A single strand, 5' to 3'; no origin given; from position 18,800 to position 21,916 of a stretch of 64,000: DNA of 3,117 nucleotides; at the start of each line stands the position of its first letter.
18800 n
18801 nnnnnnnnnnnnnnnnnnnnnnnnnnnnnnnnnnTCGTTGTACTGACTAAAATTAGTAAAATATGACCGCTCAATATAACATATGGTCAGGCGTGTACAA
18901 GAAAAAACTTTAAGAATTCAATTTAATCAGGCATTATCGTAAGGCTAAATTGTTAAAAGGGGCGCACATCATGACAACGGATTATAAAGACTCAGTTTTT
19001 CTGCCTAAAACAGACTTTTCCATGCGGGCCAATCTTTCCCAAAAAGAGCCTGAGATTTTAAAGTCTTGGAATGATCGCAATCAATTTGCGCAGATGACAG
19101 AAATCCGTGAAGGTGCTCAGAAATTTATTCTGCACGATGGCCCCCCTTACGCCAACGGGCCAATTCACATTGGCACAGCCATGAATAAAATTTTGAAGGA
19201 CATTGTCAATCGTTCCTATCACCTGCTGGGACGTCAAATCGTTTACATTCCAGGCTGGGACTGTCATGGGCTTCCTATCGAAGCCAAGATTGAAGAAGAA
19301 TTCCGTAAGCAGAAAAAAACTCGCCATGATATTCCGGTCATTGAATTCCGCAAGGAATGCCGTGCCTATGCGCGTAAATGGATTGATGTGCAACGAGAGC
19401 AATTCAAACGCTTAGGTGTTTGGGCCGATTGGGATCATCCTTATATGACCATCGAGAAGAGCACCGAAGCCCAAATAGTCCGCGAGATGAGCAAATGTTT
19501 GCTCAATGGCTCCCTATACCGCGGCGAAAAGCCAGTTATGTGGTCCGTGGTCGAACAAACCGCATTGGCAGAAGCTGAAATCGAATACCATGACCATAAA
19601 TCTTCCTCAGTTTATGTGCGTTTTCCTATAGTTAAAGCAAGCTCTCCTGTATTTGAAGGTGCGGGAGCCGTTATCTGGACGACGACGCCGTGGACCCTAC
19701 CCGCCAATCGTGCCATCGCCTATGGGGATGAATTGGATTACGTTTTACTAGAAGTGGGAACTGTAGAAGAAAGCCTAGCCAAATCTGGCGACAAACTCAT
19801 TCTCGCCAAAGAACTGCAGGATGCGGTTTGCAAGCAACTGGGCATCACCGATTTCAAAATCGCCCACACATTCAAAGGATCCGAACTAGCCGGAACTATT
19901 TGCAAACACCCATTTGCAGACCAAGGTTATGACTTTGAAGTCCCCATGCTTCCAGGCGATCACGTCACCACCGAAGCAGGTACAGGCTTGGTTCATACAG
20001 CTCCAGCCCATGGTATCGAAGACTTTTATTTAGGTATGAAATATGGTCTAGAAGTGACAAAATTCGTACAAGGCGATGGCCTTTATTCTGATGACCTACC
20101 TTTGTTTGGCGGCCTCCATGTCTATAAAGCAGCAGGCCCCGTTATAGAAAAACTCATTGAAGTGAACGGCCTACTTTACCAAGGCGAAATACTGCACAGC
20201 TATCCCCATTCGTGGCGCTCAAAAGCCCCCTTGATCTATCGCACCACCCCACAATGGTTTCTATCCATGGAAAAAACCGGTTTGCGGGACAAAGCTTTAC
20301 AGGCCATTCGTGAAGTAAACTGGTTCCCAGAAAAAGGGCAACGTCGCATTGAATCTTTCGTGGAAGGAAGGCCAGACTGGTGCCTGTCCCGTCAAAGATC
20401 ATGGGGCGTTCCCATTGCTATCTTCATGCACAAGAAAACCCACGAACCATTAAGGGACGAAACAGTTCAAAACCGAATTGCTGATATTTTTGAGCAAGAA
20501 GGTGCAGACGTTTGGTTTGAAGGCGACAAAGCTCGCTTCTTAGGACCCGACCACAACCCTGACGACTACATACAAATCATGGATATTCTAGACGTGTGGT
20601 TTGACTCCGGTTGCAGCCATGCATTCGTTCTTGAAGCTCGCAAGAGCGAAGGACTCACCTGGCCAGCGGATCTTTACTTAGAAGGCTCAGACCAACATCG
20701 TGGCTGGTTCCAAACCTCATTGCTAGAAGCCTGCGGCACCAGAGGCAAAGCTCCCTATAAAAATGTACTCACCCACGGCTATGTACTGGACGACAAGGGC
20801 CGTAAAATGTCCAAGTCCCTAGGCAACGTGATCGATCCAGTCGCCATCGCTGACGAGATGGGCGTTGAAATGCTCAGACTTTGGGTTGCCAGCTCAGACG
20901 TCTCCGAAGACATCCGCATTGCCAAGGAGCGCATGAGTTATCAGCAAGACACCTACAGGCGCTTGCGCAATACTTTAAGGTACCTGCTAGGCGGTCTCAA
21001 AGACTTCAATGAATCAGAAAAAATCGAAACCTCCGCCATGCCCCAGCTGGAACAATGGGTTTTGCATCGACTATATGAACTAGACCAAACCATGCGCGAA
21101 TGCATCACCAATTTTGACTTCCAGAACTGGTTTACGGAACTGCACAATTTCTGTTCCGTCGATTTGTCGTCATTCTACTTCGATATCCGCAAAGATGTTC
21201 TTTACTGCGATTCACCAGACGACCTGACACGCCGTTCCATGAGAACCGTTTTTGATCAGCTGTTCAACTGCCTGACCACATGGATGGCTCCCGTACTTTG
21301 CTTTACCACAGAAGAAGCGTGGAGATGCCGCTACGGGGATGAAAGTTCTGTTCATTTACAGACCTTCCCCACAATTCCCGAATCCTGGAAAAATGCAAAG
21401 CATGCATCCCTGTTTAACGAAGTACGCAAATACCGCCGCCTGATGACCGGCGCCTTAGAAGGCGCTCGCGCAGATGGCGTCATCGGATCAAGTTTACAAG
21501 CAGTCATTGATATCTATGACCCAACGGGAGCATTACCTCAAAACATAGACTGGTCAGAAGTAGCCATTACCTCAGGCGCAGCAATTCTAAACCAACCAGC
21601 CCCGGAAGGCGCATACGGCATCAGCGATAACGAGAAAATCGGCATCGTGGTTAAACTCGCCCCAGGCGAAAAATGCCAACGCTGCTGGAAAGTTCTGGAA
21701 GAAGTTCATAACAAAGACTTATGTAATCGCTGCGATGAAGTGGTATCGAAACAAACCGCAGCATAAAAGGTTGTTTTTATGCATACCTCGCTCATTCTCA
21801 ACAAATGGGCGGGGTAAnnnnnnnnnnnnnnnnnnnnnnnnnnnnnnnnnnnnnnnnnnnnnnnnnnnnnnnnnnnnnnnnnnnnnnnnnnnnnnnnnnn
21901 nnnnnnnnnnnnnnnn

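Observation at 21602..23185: Diverged duplicate of the ileS 3' end brackets a 1.3-kb insert carrying one secreted gene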

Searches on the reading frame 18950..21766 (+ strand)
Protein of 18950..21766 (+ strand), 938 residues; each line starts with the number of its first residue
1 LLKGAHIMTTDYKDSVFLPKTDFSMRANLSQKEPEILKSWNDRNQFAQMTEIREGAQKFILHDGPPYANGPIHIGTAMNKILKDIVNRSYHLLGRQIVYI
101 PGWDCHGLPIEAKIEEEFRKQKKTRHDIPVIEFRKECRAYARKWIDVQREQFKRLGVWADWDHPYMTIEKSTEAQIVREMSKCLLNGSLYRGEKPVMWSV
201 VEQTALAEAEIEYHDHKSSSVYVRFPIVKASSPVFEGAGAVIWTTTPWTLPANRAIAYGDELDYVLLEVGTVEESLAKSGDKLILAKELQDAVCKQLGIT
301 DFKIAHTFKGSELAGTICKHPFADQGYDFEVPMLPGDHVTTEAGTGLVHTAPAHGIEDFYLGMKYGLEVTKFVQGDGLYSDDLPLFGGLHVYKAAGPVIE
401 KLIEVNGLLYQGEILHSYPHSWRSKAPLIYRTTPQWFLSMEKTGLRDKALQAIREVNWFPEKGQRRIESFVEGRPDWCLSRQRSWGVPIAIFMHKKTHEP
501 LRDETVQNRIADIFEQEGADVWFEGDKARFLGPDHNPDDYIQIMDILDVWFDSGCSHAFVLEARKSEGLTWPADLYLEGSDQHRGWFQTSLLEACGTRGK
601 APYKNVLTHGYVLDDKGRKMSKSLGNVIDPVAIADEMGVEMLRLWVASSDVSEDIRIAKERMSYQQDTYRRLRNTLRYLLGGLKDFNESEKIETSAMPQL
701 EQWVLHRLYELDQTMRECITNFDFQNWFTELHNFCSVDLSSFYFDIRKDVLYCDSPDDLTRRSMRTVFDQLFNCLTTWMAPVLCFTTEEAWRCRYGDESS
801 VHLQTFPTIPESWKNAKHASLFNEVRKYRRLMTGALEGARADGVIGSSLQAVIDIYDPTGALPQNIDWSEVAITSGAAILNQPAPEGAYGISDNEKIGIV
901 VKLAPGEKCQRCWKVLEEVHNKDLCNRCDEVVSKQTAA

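Call 5: search_protein_families(library=pfam, proteins=[window:18950-21766:+], max_evalue=0.01)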
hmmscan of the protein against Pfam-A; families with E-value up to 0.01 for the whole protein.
window:18950-21766:+ (938 aa): 7 families
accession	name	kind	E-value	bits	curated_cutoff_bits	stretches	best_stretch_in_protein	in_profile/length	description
PF00133.28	tRNA-synt_1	-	4.8e-136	454.2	22.7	1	36-657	2-413/414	tRNA synthetases class I (I, L, M and V)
PF08264.19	Anticodon_1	-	8e-25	87.9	25.1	1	701-850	1-143/148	Anticodon-binding domain of tRNA ligase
PF09334.17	tRNA-synt_1g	-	8.2e-22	77.9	20.1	2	66-212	8-136/391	tRNA synthetases class I (M)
PF01406.26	tRNA-synt_1e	-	8.6e-06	25.8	27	0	602-663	236-297/301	tRNA synthetases class I (C) catalytic domain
PF01921.24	tRNA-synt_1f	-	8.8e-06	25.3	27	1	608-677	271-340/360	tRNA synthetases class I (K)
PF13603.12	tRNA-synt_1_2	-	0.00053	20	25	1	313-375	84-142/185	Leucyl-tRNA synthetase, editing domain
PF06827.20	zf-FPG_IleRS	-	0.00099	19.3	21.3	1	906-930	1-29/30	Zinc finger found in FPG and IleRS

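Call 10: find_encoding_contigs(protein=window:18950-21766:+, flank=10000, max_places=10)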
Protein window:18950-21766:+ (938 aa): no gene with exactly this product is on record in the collection.

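Call 15: find_homologous_proteins(query=window:18971-21766:+)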
Query window:18971-21766:+ (931 aa): 8000 proteins with E <= 0.001 among 8000 candidates; the best 120 are listed.
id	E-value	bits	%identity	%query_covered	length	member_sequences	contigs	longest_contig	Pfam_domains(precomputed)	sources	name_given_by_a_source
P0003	0.0e+0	1857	83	100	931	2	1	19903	PF09334.18,PF08264.20,PF01921.25,PF00133.29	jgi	jgi:isoleucyl-tRNA synthetase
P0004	0.0e+0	1848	82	100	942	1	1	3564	PF09334.18,PF08264.20,PF01921.25,PF00133.29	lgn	-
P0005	0.0e+0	1823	80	100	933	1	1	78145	PF09334.18,PF08264.20,PF00133.29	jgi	jgi:isoleucyl-tRNA synthetase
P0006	0.0e+0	1775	80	100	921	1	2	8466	PF09334.18,PF08264.20,PF01921.25,PF00133.29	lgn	-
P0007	0.0e+0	1753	78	100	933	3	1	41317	PF09334.18,PF08264.20,PF13603.13,PF00133.29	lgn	-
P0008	0.0e+0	1742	78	99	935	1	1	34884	PF09334.18,PF08264.20,PF01921.25,PF00133.29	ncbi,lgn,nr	ncbi:MAG: isoleucine--tRNA ligase [Alphaproteobacteria bacterium]|nr:isoleucine--tRNA ligase [Alphap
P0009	0.0e+0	1601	72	99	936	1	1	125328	PF09334.18,PF08264.20,PF01921.25,PF00133.29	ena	-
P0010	0.0e+0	1505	68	99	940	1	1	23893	PF09334.18,PF01406.26,PF08264.20,PF00133.29,PF06827.21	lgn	-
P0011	0.0e+0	1407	61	100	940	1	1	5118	PF09334.18,PF01406.26,PF08264.20,PF01921.25,PF00133.29,PF06827.21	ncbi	-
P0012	0.0e+0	1397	62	100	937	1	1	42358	PF09334.18,PF08264.20,PF01921.25,PF00133.29,PF06827.21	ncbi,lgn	ncbi:MAG: isoleucine--tRNA ligase [Alphaproteobacteria bacterium]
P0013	0.0e+0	1375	61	100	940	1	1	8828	PF09334.18,PF01406.26,PF08264.20,PF01921.25,PF00133.29,PF06827.21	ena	-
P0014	0.0e+0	1369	61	100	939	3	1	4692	PF09334.18,PF01406.26,PF08264.20,PF00133.29,PF06827.21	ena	-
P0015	0.0e+0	1364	61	100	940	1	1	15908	PF09334.18,PF01406.26,PF08264.20,PF00133.29,PF06827.21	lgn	-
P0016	0.0e+0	1354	60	100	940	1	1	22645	PF09334.18,PF01406.26,PF08264.20,PF00133.29,PF06827.21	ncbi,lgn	ncbi:MAG: isoleucine--tRNA ligase [Pseudomonadota bacterium]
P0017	0.0e+0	1347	61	100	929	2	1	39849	PF09334.18,PF01406.26,PF08264.20,PF01921.25,PF00133.29,PF06827.21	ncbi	-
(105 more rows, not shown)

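Call 17: find_encoding_contigs(protein=P0003, flank=10000, max_places=3)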
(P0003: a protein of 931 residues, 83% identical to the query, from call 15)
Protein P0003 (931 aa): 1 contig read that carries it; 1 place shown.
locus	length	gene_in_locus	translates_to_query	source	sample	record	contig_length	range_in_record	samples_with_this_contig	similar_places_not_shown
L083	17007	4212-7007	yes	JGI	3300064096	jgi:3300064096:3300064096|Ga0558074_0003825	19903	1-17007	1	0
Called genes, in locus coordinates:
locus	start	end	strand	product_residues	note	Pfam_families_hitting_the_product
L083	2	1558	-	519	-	?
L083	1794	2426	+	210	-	PF17032:Zn_ribbon_15 (weak)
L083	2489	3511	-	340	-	PF06258:Mito_fiss_Elm1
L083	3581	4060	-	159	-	PF03449:GreA_GreB_N, PF01272:GreA_GreB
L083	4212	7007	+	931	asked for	PF00133:tRNA-synt_1, PF09334:tRNA-synt_1g, PF01921:tRNA-synt_1f (weak), PF08264:Anticodon_1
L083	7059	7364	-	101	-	PF02049:FliE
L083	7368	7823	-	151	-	-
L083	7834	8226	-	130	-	-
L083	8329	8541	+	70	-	PF02599:CsrA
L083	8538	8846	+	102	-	-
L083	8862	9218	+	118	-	-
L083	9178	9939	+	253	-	PF00813:FliP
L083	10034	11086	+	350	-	PF16884:ADH_N_2, PF00107:ADH_zinc_N, PF13602:ADH_zinc_N_2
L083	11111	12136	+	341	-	PF16884:ADH_N_2, PF00107:ADH_zinc_N, PF13602:ADH_zinc_N_2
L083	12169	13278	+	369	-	PF16884:ADH_N_2, PF00107:ADH_zinc_N, PF13602:ADH_zinc_N_2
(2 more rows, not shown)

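Call 18: find_encoding_contigs(protein=P0005, flank=10000, max_places=3)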
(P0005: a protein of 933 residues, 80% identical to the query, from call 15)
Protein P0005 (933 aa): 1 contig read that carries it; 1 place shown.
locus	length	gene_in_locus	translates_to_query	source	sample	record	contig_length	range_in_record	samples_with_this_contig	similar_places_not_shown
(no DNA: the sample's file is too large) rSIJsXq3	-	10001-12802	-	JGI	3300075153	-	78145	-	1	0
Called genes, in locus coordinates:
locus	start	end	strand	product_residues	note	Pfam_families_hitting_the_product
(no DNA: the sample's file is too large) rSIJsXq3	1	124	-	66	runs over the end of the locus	-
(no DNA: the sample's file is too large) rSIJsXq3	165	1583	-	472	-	PF13609:Porin_4 (weak)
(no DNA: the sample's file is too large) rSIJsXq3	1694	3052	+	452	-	PF00753:Lactamase_B, PF23023:Anti-Pycsar_Apyc1 (weak), PF12706:Lactamase_B_2, PF16661:Lactamase_B_6, PF10996:Beta-Casp, PF07521:RMMBL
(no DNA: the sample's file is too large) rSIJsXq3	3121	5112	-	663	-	-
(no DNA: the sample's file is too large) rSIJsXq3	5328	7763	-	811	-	PF02771:Acyl-CoA_dh_N, PF02770:Acyl-CoA_dh_M (weak), PF00441:Acyl-CoA_dh_1, PF09317:ACDH_C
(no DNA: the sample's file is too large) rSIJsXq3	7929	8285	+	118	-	-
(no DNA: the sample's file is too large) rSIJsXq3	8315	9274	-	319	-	PF06258:Mito_fiss_Elm1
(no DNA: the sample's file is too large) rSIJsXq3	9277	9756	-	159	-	PF03449:GreA_GreB_N, PF01272:GreA_GreB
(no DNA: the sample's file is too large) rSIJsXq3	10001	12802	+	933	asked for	PF00133:tRNA-synt_1, PF09334:tRNA-synt_1g, PF08264:Anticodon_1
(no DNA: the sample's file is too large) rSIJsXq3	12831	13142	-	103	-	-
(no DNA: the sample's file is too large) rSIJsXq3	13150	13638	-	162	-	-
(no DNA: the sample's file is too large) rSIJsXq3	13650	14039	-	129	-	-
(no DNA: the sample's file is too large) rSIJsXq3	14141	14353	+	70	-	PF02599:CsrA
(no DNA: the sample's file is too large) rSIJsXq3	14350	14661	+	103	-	-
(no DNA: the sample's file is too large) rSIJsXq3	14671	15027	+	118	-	-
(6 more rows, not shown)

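Call 25: find_encoding_contigs(protein=P0004, flank=10000, max_places=3)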
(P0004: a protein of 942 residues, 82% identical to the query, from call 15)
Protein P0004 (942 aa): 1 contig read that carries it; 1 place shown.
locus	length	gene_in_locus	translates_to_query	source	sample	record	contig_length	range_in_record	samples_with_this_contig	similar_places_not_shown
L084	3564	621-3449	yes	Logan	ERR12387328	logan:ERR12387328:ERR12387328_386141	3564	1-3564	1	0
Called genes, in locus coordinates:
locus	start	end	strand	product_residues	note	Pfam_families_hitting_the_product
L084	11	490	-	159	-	PF03449:GreA_GreB_N, PF01272:GreA_GreB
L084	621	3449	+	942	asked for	PF00133:tRNA-synt_1, PF01921:tRNA-synt_1f (faint), PF09334:tRNA-synt_1g, PF08264:Anticodon_1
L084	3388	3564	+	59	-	?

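Call 26: find_encoding_contigs(protein=P0006, flank=10000, max_places=3)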
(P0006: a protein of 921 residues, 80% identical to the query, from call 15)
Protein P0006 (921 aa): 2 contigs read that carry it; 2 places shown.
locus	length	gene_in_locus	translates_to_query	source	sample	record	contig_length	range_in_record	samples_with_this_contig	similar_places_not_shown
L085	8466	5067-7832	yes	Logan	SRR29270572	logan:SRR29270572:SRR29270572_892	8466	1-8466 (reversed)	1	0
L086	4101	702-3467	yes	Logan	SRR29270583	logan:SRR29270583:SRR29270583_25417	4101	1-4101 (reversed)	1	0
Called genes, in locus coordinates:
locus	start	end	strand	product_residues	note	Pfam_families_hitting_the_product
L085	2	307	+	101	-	?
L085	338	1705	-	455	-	-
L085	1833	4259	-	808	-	PF02771:Acyl-CoA_dh_N, PF00441:Acyl-CoA_dh_1, PF09317:ACDH_C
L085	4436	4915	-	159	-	PF03449:GreA_GreB_N, PF01272:GreA_GreB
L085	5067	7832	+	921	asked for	PF00133:tRNA-synt_1, PF01921:tRNA-synt_1f (faint), PF09334:tRNA-synt_1g, PF08264:Anticodon_1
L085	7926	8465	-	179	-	?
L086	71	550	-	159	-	PF03449:GreA_GreB_N, PF01272:GreA_GreB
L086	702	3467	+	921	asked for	PF00133:tRNA-synt_1, PF01921:tRNA-synt_1f (faint), PF09334:tRNA-synt_1g, PF08264:Anticodon_1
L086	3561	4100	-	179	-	?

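Call 42: find_encoding_contigs(protein=P0007, flank=10000, max_places=2)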
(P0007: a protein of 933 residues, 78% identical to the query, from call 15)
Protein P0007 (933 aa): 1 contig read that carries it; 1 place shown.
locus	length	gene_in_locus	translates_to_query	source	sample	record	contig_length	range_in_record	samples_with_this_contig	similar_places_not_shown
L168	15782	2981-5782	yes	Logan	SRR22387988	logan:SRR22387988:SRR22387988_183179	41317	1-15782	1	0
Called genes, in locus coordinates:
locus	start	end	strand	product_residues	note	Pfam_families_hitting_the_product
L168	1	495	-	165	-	?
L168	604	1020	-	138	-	-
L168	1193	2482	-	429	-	PF13657:Couple_hipA, PF07804:HipA_C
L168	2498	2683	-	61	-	PF01381:HTH_3 (weak)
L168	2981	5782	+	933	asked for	PF00133:tRNA-synt_1, PF09334:tRNA-synt_1g, PF13603:tRNA-synt_1_2 (faint), PF08264:Anticodon_1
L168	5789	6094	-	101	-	-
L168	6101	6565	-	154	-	-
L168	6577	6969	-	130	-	-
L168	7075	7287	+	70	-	PF02599:CsrA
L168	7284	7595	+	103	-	-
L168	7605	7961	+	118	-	-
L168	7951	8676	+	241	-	PF00813:FliP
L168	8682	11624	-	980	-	PF14559:TPR_19 (faint), PF07719:TPR_2 (faint), PF00515:TPR_1 (faint)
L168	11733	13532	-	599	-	PF01336:tRNA_anti-codon, PF00152:tRNA-synt_2, PF02938:GAD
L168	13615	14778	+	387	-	PF01612:DNA_pol_A_exo1, PF00570:HRDC (weak)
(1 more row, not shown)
